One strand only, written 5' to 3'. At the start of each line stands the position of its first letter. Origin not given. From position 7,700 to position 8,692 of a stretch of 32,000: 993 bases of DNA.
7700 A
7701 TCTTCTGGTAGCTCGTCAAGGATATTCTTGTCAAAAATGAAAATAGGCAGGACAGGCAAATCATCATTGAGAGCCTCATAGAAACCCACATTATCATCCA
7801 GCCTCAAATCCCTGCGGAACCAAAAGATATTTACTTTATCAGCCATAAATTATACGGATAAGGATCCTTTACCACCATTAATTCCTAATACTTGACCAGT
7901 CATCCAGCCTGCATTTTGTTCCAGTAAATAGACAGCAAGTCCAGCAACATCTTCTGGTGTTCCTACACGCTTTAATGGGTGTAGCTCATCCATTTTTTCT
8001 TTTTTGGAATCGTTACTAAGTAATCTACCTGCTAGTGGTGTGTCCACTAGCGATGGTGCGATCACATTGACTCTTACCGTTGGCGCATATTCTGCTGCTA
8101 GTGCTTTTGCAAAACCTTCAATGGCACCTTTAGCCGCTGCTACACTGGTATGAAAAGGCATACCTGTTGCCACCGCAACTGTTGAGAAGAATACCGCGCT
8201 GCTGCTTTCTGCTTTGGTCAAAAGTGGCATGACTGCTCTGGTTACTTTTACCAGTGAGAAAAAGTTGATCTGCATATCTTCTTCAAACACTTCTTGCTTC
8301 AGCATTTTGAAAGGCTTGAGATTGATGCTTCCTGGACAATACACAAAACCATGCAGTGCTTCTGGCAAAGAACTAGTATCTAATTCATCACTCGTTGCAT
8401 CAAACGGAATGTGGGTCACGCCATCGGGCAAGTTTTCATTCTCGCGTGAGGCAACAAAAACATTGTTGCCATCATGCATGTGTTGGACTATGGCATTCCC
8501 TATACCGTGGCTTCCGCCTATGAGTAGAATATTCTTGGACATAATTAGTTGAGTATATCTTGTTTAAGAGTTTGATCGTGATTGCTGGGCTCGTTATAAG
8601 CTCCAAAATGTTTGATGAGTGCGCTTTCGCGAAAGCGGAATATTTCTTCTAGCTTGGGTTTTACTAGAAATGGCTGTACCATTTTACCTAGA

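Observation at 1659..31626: Hyper-iterated perfect palindrome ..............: 8 copies in 32 kb, 7 embedded in unrelated genes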

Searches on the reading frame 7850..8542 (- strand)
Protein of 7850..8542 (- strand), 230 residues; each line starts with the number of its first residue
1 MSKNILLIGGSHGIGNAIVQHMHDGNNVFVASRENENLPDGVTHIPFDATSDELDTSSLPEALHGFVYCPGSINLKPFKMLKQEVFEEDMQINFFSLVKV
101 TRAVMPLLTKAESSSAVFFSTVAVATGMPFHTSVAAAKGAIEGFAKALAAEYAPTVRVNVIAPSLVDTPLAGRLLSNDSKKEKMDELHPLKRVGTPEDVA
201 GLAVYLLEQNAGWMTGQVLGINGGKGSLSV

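Call 7: find_encoding_contigs(protein=window:7850-8542:-, flank=10000, max_places=10)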
Protein window:7850-8542:- (230 aa): no gene with exactly this product is on record in the collection.
